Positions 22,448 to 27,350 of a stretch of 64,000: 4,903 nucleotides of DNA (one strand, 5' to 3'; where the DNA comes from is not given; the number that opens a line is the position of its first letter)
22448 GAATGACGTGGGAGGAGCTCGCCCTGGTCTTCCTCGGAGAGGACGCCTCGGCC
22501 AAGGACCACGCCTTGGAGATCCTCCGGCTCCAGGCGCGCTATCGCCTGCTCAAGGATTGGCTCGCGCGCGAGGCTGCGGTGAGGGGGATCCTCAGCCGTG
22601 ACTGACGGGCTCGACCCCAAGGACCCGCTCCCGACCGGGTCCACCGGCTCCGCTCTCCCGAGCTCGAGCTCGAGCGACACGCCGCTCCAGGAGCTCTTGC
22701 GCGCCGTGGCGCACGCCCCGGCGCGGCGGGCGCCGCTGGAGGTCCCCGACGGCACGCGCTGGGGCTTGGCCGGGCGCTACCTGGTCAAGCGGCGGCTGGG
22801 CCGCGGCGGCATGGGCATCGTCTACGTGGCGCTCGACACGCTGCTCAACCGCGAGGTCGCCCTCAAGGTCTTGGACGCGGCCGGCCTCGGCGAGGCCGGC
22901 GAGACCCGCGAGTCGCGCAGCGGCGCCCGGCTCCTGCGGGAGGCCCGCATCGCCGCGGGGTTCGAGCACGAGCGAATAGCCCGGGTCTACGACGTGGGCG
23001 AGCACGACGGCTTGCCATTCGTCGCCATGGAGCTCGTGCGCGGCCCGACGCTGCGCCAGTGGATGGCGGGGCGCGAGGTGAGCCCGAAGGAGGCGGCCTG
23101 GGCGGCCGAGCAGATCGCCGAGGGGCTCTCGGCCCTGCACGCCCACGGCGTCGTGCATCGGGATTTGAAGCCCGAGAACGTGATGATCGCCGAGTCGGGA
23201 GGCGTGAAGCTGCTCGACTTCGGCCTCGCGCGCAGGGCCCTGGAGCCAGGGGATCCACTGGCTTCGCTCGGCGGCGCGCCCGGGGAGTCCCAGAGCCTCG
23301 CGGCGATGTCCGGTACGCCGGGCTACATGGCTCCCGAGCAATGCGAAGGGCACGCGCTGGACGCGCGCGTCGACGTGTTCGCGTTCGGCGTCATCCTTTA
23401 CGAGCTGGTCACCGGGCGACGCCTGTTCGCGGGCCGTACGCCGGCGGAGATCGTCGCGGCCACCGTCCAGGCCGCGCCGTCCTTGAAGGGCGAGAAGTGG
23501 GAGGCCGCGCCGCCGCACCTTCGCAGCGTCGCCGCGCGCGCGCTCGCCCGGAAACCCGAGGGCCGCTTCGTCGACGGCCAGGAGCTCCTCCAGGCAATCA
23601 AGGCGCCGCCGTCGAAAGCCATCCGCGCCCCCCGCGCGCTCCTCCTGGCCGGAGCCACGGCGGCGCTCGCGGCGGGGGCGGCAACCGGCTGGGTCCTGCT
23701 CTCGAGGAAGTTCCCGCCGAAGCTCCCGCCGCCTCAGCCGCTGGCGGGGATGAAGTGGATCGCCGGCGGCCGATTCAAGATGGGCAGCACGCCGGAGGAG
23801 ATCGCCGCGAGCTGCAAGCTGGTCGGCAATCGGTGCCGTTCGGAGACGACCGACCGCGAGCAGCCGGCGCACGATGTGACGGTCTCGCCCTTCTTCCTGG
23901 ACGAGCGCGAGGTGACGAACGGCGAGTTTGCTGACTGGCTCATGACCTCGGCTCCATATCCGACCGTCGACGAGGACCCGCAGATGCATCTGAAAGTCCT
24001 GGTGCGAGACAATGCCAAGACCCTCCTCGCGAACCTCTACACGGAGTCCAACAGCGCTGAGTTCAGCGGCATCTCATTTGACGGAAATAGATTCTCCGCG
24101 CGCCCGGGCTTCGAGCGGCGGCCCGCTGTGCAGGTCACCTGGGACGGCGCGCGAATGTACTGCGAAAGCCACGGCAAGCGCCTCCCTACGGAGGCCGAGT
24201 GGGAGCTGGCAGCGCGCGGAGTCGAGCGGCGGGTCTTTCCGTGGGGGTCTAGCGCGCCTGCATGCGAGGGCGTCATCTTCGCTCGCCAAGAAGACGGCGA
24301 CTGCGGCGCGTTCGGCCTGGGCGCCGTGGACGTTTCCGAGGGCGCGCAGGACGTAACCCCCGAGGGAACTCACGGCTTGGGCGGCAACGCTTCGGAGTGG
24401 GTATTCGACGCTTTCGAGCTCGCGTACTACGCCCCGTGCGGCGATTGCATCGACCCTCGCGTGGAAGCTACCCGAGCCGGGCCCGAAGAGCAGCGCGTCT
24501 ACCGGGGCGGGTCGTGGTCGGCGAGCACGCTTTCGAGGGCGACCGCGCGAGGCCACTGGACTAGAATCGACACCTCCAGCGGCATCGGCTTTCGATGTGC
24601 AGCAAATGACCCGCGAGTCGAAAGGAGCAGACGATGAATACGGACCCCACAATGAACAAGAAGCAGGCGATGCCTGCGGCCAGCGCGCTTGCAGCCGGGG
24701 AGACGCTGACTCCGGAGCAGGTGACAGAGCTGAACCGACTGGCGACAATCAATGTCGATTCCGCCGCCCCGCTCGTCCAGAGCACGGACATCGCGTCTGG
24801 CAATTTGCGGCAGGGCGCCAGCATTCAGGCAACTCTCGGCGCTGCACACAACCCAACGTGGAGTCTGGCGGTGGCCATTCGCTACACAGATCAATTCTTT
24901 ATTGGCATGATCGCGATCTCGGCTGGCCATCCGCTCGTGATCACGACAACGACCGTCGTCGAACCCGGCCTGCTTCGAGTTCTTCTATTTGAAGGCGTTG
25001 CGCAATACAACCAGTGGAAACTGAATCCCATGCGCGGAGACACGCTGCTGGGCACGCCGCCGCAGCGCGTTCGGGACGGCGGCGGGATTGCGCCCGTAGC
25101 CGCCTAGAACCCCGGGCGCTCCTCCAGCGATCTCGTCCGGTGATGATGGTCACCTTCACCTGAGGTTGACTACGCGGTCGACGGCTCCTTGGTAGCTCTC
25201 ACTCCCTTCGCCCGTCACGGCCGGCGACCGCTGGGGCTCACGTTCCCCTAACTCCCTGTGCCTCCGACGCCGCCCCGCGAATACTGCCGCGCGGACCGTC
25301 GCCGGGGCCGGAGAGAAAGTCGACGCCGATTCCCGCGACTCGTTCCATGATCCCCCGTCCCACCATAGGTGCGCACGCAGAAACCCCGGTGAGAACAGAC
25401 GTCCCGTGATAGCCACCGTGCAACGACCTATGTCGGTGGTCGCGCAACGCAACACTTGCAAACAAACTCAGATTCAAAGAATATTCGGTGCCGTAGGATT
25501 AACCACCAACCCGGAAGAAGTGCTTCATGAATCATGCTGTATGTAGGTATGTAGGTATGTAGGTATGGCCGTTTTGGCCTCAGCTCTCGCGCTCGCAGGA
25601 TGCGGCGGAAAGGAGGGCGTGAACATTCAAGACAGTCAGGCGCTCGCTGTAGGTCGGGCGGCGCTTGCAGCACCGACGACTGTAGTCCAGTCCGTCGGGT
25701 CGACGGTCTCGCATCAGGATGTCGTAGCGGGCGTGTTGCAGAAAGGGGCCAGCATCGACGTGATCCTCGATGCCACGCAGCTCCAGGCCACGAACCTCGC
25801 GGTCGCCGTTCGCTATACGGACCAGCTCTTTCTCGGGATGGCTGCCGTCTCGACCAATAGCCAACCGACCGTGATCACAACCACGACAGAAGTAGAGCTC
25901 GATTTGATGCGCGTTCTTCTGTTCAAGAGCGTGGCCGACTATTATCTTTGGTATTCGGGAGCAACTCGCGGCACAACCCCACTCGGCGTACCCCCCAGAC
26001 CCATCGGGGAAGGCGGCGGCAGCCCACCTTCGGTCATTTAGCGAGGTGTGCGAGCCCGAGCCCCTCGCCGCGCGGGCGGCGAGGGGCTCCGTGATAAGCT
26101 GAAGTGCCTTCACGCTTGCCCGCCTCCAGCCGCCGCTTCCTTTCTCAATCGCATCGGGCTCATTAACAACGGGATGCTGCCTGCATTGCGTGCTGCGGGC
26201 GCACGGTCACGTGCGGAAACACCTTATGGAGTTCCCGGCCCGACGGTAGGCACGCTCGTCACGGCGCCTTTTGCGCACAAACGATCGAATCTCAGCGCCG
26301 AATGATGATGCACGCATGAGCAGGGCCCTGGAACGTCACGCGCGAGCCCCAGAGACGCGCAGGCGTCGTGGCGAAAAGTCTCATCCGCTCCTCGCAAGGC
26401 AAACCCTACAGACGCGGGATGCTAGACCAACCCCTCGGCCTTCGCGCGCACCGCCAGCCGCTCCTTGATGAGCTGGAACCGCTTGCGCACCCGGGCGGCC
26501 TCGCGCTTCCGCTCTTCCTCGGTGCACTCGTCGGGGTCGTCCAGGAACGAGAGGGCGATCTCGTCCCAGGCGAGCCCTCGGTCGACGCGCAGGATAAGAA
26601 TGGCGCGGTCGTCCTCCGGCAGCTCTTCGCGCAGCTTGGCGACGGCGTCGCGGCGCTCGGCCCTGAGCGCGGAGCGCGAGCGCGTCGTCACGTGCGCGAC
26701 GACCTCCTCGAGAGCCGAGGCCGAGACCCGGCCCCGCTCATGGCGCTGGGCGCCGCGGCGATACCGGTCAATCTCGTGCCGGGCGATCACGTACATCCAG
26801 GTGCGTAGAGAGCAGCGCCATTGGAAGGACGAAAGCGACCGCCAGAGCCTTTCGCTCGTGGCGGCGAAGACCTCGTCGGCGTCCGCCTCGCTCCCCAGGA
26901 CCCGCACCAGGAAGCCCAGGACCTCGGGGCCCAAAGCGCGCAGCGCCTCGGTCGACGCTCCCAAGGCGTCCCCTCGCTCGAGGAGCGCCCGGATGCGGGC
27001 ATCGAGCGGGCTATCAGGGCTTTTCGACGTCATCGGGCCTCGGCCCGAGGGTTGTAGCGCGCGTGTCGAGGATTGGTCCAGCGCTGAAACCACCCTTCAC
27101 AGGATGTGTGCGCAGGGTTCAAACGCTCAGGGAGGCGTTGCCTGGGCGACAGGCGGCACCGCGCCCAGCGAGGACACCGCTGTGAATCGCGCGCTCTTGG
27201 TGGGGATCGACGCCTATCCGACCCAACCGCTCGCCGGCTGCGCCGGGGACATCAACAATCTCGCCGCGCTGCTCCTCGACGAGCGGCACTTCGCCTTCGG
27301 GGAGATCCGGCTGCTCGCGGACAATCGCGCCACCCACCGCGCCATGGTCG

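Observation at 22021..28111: Kinase-linked ECF-like sigma factors flanking two paralogous orphan envelope proteins and a Cys-less caspase homolog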

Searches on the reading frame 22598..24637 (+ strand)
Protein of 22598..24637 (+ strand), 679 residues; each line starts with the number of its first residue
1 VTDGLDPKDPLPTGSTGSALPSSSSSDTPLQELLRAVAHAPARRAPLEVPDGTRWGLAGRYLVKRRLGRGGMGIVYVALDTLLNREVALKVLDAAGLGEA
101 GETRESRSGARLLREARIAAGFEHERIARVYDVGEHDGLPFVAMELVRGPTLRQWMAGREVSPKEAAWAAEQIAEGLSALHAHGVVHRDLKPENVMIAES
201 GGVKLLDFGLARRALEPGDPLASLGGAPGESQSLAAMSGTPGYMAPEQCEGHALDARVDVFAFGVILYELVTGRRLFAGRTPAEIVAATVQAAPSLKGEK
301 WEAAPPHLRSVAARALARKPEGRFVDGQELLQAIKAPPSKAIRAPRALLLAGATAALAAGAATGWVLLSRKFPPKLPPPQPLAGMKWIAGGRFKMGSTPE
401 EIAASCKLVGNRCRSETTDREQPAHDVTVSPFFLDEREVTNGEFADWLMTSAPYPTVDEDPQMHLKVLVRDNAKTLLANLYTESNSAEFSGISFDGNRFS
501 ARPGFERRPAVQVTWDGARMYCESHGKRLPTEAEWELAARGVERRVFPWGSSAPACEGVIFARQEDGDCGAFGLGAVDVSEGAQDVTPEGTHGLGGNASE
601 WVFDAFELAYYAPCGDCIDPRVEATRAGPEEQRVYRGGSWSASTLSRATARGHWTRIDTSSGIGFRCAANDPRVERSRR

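Call 3: search_protein_families(library=pfam, proteins=[window:22598-24637:+], max_evalue=0.01)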
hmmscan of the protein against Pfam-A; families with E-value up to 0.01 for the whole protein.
window:22598-24637:+ (679 aa): 5 families
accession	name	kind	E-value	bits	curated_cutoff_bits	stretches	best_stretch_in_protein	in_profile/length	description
PF00069.31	Pkinase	-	1.6e-45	156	31.7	1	62-324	2-252/263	Protein kinase domain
PF03781.23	FGE-sulfatase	-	1.2e-40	140.2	23.3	1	383-668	3-254/255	Sulfatase-modifying factor enzyme 1-like domain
PF07714.23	PK_Tyr_Ser-Thr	-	2.9e-28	99.3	23.1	1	64-323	4-248/258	Protein tyrosine and serine/threonine kinase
PF01636.29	APH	-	4.2e-08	33.7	23.2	0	107-183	32-110/239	Phosphotransferase enzyme family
PF03109.22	ABC1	-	0.0029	17.2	22.9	1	144-213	147-216/244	ABC1 atypical kinase-like domain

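Call 10: search_protein_families(library=ncbifam, proteins=[window:22598-24637:+], max_evalue=0.01)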
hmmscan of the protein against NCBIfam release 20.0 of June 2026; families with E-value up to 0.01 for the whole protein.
window:22598-24637:+ (679 aa): 25 families
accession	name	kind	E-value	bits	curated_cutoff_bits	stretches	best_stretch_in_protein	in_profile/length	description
NF033483.0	PknB_PASTA_kin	equivalog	9.1e-73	246.1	450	1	57-338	5-269/563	Stk1 family PASTA domain-containing Ser/Thr kinase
NF052427.1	StpK7MSMEG_1200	equivalog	1.5e-47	162.4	900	1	59-342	7-273/601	serine/threonine protein kinase StpK7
NF047741.1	antiphage_MADS6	equivalog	4.5e-40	137.8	460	2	170-336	305-459/612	methylation-associated defense system protein kinase MAD6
NF009651.0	PRK13184.1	equivalog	3.9e-34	117.8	839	1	59-335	2-288/932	serine/threonine-protein kinase PknD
TIGR03903.1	TOMM_kin_cyc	equivalog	1.4e-32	112.5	705.75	1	85-288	4-200/1267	TOMM system kinase/cyclase fusion protein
NF038150.1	lanthi_synth_IV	equivalog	5.5e-30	104.4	650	1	46-340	175-459/851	class IV lanthionine synthetase LanL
NF053615.1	SerThrKinAfsKStmc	equivalog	2.1e-23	82.9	1300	1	59-303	13-239/809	protein serine/threonine kinase AfsK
TIGR03525.2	GldK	equivalog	4.5e-21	75.6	350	2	501-669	213-405/408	T9SS ring complex lipoprotein PorK/GldK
NF041186.1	SenA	equivalog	3e-18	66.4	420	1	417-669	189-382/382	selenoneine synthase SenA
NF033442.0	BREX_PglW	equivalog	1.6e-17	62.6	990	1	41-332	496-764/1391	BREX system serine/threonine kinase PglW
NF038151.1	lanthi_synth_III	equivalog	4.8e-15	55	575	1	60-220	221-392/833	class III lanthionine synthetase LanKC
TIGR03440.2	egtB_TIGR03440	equivalog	5.1e-15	55.5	360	1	405-668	179-413/413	ergothioneine biosynthesis protein EgtB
NF058632.1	SerThrKinPrkT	equivalog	1.7e-10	40.4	280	1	59-201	21-154/322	serine/threonine protein kinase PrkT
NF011463.0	PRK14879.1-4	equivalog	2.7e-09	36.8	188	1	111-212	64-161/237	Kae1-associated kinase Bud32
TIGR03724.2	arch_bud32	equivalog_domain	1.1e-08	34.8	125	1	113-213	41-133/193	KEOPS complex kinase/ATPase Bud32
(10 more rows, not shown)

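Call 75: search_protein_families(library=padloc, proteins=[window:22598-24637:+], max_evalue=0.01)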
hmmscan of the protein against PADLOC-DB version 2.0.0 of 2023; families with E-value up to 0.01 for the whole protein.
window:22598-24637:+ (679 aa): 36 families (the best 25 are shown)
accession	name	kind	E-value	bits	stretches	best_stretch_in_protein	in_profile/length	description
PDLC04042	PD-T4-6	-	9.1e-80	266.4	1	57-340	7-275/292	-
PDLC04061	PD-T4-6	-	1.3e-75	253.9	1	57-337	14-283/510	-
PDLC04053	PD-T4-6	-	1.8e-70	235.9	1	58-339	8-273/311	-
PDLC01088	C3a189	-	1.4e-62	210.4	1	65-355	3-275/840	kinase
PDLC04138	mad6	-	6e-61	205.2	1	56-332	48-308/659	mads_6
PDLC04060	PD-T4-6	-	9.7e-61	204.1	1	57-335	6-267/486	-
PDLC04039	PD-T4-6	-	5.5e-60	201.7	1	53-341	8-279/458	-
PDLC04054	PD-T4-6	-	7.5e-60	201.2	1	58-339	10-275/347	-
PDLC04043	PD-T4-6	-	2e-58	196.6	1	56-336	12-276/452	-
PDLC04047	PD-T4-6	-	6.6e-56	187.7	1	57-336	8-271/327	-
PDLC04052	PD-T4-6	-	4.1e-55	185.9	1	56-329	6-268/496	-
PDLC04064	PD-T4-6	-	2.9e-54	182.4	1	59-335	20-278/369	-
PDLC04041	PD-T4-6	-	5.3e-54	182.1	1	56-417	25-361/443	-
PDLC04057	PD-T4-6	-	5.7e-54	181.8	1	57-335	6-268/443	-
PDLC04040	PD-T4-6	-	5.9e-53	178.4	1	67-336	2-264/547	-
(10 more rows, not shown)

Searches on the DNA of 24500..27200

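Call 58: search_rna_families(source=window, start=24500, end=27200, threshold=evalue, max_evalue=1)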
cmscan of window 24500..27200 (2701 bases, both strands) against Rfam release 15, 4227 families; matches with E-value up to 1: 1.
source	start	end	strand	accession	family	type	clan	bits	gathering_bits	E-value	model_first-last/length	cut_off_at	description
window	26032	26239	-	RF02872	SrbA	Gene; sRNA;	-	15.1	69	0.63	1-235/235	no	sRNA regulator of biofilms A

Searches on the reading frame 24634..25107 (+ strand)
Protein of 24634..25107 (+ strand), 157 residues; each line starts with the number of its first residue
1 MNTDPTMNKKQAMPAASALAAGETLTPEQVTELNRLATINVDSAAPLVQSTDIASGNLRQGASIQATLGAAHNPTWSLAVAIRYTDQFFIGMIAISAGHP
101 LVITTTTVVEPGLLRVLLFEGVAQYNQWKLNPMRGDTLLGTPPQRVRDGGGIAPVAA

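Call 3: search_protein_families(library=pfam, proteins=[window:24634-25107:+], max_evalue=0.01)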
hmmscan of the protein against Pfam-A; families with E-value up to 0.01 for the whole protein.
window:24634-25107:+ (157 aa): 0 families

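Call 10: search_protein_families(library=ncbifam, proteins=[window:24634-25107:+], max_evalue=0.01)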
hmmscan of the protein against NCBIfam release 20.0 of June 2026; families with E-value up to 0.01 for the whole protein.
window:24634-25107:+ (157 aa): 0 families

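Call 28: find_homologous_proteins(query=A2, max_evalue=0.01)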
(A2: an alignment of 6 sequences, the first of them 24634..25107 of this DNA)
Query A2 (6 sequences) (157 aa, profile of the alignment): 7 proteins with E <= 0.01 among 6310 candidates.
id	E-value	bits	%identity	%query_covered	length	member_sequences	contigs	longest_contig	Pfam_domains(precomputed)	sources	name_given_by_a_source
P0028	3.5e-46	174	100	100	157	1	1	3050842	-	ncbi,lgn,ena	-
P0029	5.6e-44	167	38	64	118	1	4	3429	-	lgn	-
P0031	2.7e-39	152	31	68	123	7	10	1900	-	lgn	-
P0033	6.9e-34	135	31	68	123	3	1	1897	-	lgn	-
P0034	3.3e-27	113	33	76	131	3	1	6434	-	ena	-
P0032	6.5e-27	112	37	43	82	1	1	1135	-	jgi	jgi:hypothetical protein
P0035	1.2e-26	111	63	5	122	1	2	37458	-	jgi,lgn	jgi:hypothetical protein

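Call 30: find_encoding_contigs(protein=P0034, flank=10000, max_places=3)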
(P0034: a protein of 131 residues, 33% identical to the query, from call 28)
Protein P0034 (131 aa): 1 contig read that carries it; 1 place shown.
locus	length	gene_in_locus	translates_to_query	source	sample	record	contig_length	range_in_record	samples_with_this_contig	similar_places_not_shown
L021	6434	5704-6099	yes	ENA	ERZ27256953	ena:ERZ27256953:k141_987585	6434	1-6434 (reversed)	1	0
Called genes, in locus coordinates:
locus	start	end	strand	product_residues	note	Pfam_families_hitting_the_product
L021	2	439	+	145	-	?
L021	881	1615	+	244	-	-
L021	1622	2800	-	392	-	-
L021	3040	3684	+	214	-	-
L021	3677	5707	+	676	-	PF00069:Pkinase, PF07714:PK_Tyr_Ser-Thr, PF03781:FGE-sulfatase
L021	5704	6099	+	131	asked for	-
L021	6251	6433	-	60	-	?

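Call 33: predict_structure(alignment_id=A2)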
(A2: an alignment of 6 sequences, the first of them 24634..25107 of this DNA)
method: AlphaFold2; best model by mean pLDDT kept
length: 157 residues; sequences in the alignment: 6
mean_pLDDT: 74.1   pTM: 0.65
mean pLDDT of the five models: 74.1, 72.5, 68.9, 68.5, 60.0
residues with pLDDT >= 90: 39; 70-90: 60; 50-70: 33; < 50: 25
segments of 3 or more residues with pLDDT < 50: 1-14, 149-157
pLDDT, mean of each block of 10 residues (from residue 1): 41 50 64 59 85 89 85 84 90 85 92 90 87 68 67 39
secondary structure, 60 per line:
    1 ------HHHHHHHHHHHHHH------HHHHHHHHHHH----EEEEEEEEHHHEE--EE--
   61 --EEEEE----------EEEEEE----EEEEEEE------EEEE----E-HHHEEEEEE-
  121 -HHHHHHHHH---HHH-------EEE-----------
elements in order: H7-20 H27-37 E42-49 E63-67 E78-83 E88-94 E101-104 E114-119 H122-130 E144-146

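Call 35: find_related_loci(query=window:24634-25107:+, collection=genome_contigs, flank=10000)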
Query window:24634-25107:+ (157 aa) in genome_contigs; peptide patterns used: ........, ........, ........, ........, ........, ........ (x = any residue, [..] = any of these).
69 stretches matched a pattern, but none encodes a relative of the query by tblastn (E <= 1e-3).

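Call 75: search_protein_families(library=padloc, proteins=[window:24634-25107:+], max_evalue=0.01)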
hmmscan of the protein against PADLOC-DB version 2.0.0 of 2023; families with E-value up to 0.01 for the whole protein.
window:24634-25107:+ (157 aa): 0 families

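Call 76: search_solved_structures(query=A2, max_evalue=10)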
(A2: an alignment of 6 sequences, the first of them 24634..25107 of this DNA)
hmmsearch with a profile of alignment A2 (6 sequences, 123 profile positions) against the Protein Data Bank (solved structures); distinct sequences matched with E-value up to 10: 2.
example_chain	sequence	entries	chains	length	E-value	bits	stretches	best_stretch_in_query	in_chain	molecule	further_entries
6u7l_A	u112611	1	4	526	0.85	13.2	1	25-73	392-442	Galactarate dehydratase (L-threo-forming)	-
6nav_A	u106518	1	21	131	4.6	10.9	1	26-68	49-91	M9UD72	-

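Call 87: fold_search(model_id=the predicted structure, library=pdb)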
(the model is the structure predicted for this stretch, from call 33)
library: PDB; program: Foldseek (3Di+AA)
matches with E <= 10: 1139; with E <= 0.001: 0
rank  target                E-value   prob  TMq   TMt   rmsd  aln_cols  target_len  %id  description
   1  8bc8_B                1.9e-02  0.72  0.29  0.04  10.8       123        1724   11  Human Brr2 Helicase Region in complex with C-tail deleted Jab1 and compound 18 (released 2023-03-08)
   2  8r0a_B                2.0e-02  0.44  0.22  0.03  10.6       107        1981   13  Cryo-EM structure of the cross-exon pre-B+5'ss complex (released 2024-05-22)
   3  7os1_B                2.9e-02  0.44  0.23  0.03  11.3       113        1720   13  Cryo-EM structure of Brr2 in complex with Fbp21 (released 2022-02-23)
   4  9fmd_B                3.1e-02  0.51  0.28  0.04  11.2       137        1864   10  Integrative model of the human post-catalytic spliceosome (P-complex) (released 2024-07-10)
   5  7bdj_B                3.5e-02  0.69  0.31  0.04  10.7       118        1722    9  Human Brr2 Helicase Region in complex with C-tail deleted Jab1 and mant-ATPgammaS (released 2021-06-09)
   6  8h6k_5D               3.5e-02  0.38  0.22  0.03  10.5       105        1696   13  Cryo-EM structure of human exon-defined spliceosome in the mature B state. (released 2024-05-01)
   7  4f91                  3.5e-02  0.28  0.22  0.03  12.0       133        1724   15  Brr2 Helicase Region (released 2012-10-17)
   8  7a5p_q                3.8e-02  0.57  0.29  0.03  11.3       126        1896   11  Human C Complex Spliceosome - Medium-resolution PERIPHERY (released 2020-10-14)
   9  5urk                  3.8e-02  0.51  0.27  0.04  11.3       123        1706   12  Crystal structure of human BRR2 in complex with T-3935799 (released 2017-07-19)
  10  8r09_B                4.0e-02  0.38  0.22  0.03  10.5       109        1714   15  Cryo-EM structure of the cross-exon pre-B+5'ss+ATPgammaS complex (released 2024-05-22)
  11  3k98_A                4.0e-02  0.11  0.18  0.15  16.3       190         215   14  HSP90 N-terminal domain in complex with (1R)-2-(5-chloro-2,4-dihydroxybenzoyl)-N-ethylisoindoline-1-carboxamide (released 2010-02-09)
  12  8bcb_B                4.3e-02  0.54  0.25  0.03  11.0       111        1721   13  Human Brr2 Helicase Region in complex with C-tail deleted Jab1 and compound 34 (released 2023-03-08)
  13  4f92                  4.3e-02  0.25  0.22  0.03  12.0       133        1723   14  Brr2 Helicase Region S1087L (released 2012-10-17)
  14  6s8q_B                4.3e-02  0.25  0.23  0.03  11.9       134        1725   11  Human Brr2 Helicase Region in complex with C-tail deleted Jab1 (released 2020-01-22)
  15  3ekr_B                4.3e-02  0.15  0.21  0.17  16.5       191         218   13  Dihydroxylphenyl amides as inhibitors of the Hsp90 molecular chaperone (released 2008-11-25)
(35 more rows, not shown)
